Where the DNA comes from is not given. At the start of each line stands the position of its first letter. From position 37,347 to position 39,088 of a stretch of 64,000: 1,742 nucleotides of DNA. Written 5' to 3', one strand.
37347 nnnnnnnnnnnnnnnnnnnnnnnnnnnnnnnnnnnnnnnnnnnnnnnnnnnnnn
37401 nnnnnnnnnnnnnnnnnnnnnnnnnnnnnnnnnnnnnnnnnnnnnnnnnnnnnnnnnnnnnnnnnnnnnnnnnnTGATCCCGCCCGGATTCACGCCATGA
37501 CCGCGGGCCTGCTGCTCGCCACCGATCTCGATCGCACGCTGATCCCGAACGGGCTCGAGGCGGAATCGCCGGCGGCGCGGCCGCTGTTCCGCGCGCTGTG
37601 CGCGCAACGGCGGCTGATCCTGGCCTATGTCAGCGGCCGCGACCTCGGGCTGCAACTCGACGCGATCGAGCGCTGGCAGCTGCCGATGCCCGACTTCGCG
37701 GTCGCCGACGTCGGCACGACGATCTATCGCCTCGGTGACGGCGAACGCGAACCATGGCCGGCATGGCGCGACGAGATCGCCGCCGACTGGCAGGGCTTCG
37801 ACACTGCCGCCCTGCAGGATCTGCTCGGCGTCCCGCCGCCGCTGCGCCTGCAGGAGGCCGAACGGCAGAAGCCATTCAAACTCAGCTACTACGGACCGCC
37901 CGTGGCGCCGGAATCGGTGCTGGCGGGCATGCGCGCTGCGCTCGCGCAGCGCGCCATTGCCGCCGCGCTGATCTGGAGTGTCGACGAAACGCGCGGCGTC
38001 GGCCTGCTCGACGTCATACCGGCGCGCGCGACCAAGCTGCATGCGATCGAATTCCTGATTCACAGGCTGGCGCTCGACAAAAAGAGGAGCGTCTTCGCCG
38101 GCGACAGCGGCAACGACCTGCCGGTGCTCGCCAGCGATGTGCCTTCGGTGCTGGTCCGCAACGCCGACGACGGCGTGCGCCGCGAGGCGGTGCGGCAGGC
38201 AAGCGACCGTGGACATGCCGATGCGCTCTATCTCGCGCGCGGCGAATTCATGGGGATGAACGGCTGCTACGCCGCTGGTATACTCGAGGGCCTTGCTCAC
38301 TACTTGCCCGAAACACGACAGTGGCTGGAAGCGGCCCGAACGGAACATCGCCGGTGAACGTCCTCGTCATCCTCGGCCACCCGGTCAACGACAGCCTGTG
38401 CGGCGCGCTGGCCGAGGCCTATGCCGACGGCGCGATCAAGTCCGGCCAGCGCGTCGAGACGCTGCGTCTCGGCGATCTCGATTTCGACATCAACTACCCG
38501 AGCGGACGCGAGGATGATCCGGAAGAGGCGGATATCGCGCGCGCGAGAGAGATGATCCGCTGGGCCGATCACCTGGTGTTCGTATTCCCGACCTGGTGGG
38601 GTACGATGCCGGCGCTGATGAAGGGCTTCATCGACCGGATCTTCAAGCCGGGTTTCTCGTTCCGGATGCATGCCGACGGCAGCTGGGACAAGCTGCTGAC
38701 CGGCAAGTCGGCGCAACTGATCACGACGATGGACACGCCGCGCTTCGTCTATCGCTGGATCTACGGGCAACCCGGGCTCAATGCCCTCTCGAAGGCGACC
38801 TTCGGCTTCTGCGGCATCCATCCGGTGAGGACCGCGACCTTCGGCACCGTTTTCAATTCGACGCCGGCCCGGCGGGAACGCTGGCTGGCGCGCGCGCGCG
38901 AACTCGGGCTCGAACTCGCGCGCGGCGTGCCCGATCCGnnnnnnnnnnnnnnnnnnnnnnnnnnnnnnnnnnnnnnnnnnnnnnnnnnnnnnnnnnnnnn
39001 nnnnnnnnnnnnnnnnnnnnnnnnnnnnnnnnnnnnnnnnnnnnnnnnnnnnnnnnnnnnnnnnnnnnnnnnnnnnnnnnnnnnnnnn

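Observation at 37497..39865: tamAB-linked pair: HAD phosphatase plus a flavodoxin-like quinone reductase fused to a UbiA prenyltransferase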

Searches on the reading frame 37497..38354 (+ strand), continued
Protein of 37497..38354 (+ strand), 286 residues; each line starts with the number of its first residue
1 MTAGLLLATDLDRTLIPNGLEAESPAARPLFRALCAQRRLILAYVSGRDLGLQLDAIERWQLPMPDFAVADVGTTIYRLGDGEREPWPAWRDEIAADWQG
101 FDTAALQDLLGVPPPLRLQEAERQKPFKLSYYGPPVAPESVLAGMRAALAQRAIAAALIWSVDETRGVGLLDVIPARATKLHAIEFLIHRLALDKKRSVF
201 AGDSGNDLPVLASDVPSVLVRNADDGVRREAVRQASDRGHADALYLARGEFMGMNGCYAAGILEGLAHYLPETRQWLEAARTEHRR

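Call 84: find_encoding_contigs(protein=P0143, flank=7000, max_places=2)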
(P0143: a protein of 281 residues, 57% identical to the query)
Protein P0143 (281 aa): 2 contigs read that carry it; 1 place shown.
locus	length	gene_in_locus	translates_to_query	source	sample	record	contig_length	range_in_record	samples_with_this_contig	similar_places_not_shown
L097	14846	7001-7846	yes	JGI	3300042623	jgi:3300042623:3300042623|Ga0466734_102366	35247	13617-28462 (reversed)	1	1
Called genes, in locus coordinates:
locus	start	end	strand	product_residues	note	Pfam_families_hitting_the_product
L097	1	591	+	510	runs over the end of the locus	PF04293:SpoVR, PF24755:SpoVR_C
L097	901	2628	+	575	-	PF17243:POTRA_TamA_1, PF07244:POTRA (weak), PF01103:Omp85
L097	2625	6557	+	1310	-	PF27051:TamB_N, PF04357:TamB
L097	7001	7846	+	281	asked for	PF05116:S6PP, PF08282:Hydrolase_3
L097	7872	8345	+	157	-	-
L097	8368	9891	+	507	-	PF02525:Flavodoxin_2, PF03358:FMN_red, PF01040:UbiA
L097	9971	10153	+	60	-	PF06945:DUF1289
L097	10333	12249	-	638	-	PF12733:Cadherin-like, PF14312:FG-GAP_2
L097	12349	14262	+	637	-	PF00005:ABC_tran, PF02463:SMC_N (faint), PF03193:RsgA_GTPase (faint), PF13304:AAA_21 (weak), PF12848:ABC_tran_Xtn, PF00005:ABC_tran, PF13304:AAA_21 (weak), PF16326:ABC_tran_CTD, +5 more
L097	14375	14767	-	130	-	PF01850:PIN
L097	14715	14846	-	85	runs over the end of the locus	-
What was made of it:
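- The synteny extends to the housekeeping flanks SpoVR and ABC-F, which points to vertical inheritance (call 84).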

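Call 85: find_encoding_contigs(protein=P0149, flank=7000, max_places=2)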
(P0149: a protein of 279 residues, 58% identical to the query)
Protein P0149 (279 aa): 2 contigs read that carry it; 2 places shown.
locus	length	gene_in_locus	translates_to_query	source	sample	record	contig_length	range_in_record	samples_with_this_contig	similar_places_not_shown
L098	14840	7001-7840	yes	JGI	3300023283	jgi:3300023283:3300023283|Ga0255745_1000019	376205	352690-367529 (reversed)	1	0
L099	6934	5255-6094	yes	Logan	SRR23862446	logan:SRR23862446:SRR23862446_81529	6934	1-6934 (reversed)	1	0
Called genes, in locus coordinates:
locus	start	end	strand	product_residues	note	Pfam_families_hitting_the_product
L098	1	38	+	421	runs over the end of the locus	PF00890:FAD_binding_2 (weak), PF01946:Thi4 (weak), PF07992:Pyr_redox_2 (faint), PF12831:FAD_oxidored (weak), PF13450:NAD_binding_8, PF01593:Amino_oxidase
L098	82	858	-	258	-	PF05013:FGase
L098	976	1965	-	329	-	PF16881:LIAS_N (weak), PF04055:Radical_SAM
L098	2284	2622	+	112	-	PF08755:YccV-like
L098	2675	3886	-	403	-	PF02163:Peptidase_M50, PF00571:CBS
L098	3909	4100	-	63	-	PF11809:DUF3330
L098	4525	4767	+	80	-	-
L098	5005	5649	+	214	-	PF18845:baeRF_family3, PF18848:baeRF_family6, PF18849:baeRF_family7, PF18851:baeRF_family8, PF18855:baeRF_family11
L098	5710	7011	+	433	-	PF06202:GDE_C (faint), PF12899:Glyco_hydro_100 (faint)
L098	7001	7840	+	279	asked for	PF05116:S6PP, PF08282:Hydrolase_3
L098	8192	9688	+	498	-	PF03092:BT1, PF07690:MFS_1 (weak)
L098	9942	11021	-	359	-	-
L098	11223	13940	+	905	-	PF12705:PDDEXK_1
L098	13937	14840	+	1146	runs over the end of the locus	PF00580:UvrD-helicase, PF13245:AAA_19 (weak), PF00580:UvrD-helicase, PF13361:UvrD_C, PF13538:UvrD_C_2 (faint)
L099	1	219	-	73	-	?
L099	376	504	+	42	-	-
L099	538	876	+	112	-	PF08755:YccV-like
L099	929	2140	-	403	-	PF02163:Peptidase_M50, PF00571:CBS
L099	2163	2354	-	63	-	PF11809:DUF3330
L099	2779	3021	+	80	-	-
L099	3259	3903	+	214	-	PF18845:baeRF_family3, PF18848:baeRF_family6, PF18849:baeRF_family7, PF18851:baeRF_family8, PF18855:baeRF_family11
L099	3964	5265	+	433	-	PF06202:GDE_C (faint), PF12899:Glyco_hydro_100 (faint)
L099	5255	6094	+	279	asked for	PF05116:S6PP, PF08282:Hydrolase_3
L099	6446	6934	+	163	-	?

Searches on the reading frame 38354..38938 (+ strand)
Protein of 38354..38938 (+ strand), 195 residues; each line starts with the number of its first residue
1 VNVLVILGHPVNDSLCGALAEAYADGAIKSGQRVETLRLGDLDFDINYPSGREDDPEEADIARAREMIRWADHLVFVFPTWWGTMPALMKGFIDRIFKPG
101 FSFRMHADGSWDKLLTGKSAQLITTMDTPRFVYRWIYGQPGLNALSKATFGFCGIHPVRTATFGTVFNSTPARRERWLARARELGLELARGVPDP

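Call 62: search_solved_structures(query=window:38354-38938:+, max_evalue=1e-8, show_alignments=3)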
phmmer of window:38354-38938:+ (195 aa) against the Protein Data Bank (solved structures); distinct sequences matched with E-value up to 1e-8: 12.
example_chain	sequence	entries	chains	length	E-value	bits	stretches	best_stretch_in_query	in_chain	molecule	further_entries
3lcm_A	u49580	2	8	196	8.8e-24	88.2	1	2-182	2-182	Putative oxidoreductase | NADPH Quinone Oxidoreductase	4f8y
4gi5_A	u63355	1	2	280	3e-14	57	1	56-125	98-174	quinone reductase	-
4r81_A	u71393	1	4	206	1.8e-10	44.7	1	1-110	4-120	NADH dehydrogenase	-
3te7_A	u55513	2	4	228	9.1e-10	42.4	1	59-157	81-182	Ribosyldihydronicotinamide dehydrogenase [quinone]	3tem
3tzb_A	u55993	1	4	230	9.2e-10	42.4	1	59-157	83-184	Ribosyldihydronicotinamide dehydrogenase [quinone]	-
1qr2_A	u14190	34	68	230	9.3e-10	42.4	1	59-157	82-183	PROTEIN (QUINONE REDUCTASE TYPE 2) | NRH dehydrogenase [quinone] 2 | Ribosyldihydronicotinamide dehydrogenase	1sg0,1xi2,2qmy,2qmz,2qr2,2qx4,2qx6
1zx1_A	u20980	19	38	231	9.4e-10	42.4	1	59-157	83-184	NRH dehydrogenase [quinone] 2 | Ribosyldihydronicotinamide dehydrogenase [quinone]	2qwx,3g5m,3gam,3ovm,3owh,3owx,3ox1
3fw1_A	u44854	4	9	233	9.6e-10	42.3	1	59-156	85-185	Ribosyldihydronicotinamide dehydrogenase [quinone]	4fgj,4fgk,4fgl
2bzs_A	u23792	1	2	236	1e-09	42.3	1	59-156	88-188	NRH DEHYDROGENASE [QUINONE] 2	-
3o73_A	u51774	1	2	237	1e-09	42.3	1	59-157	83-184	Ribosyldihydronicotinamide dehydrogenase [quinone]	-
7o4d_A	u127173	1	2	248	1.1e-09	42.1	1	59-156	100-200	Ribosyldihydronicotinamide dehydrogenase [quinone]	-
5lbt_A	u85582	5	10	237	1.2e-09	42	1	59-157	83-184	Ribosyldihydronicotinamide dehydrogenase [quinone]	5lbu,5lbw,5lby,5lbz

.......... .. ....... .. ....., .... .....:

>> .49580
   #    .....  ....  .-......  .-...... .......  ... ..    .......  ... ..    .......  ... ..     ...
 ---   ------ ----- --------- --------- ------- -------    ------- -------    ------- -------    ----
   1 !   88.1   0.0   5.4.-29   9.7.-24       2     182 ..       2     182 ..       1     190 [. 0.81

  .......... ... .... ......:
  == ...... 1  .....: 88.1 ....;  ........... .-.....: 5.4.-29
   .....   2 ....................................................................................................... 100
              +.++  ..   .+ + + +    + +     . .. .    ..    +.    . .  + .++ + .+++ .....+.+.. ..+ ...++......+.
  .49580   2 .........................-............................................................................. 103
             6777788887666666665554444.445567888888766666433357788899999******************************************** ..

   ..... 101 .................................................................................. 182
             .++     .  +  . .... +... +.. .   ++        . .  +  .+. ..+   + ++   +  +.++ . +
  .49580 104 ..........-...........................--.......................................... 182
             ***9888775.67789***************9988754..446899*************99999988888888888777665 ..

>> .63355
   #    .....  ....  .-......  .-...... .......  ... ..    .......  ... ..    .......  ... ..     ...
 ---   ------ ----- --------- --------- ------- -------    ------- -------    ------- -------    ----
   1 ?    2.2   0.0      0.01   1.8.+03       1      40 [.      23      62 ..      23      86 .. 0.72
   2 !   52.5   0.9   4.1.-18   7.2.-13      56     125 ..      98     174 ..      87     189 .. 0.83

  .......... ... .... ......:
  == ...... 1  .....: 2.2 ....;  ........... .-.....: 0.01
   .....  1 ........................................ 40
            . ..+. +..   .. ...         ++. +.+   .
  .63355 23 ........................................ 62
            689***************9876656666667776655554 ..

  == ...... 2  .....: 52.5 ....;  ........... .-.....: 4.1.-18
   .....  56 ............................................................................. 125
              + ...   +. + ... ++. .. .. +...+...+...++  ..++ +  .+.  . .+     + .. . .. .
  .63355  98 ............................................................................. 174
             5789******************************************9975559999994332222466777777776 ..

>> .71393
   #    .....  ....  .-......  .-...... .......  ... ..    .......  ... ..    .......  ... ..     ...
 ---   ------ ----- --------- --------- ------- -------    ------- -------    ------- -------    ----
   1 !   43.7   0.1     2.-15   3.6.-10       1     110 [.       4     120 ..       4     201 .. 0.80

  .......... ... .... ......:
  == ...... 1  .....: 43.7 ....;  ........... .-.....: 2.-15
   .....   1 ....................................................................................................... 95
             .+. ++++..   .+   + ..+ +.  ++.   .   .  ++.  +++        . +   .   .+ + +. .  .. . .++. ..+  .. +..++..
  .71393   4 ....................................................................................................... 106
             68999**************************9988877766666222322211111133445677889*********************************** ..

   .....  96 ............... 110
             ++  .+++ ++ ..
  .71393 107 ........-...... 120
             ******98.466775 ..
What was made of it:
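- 38588..38638 (+): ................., the signature Flavodoxin_2 motif. The motif aligns with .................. of 3lcm (call 62).
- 38723..38740 (+): TTMDTP motif, shared with the Smu.1420 subfamily (TTHNTP in 3lcm). Alignment to 3lcm (call 62).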
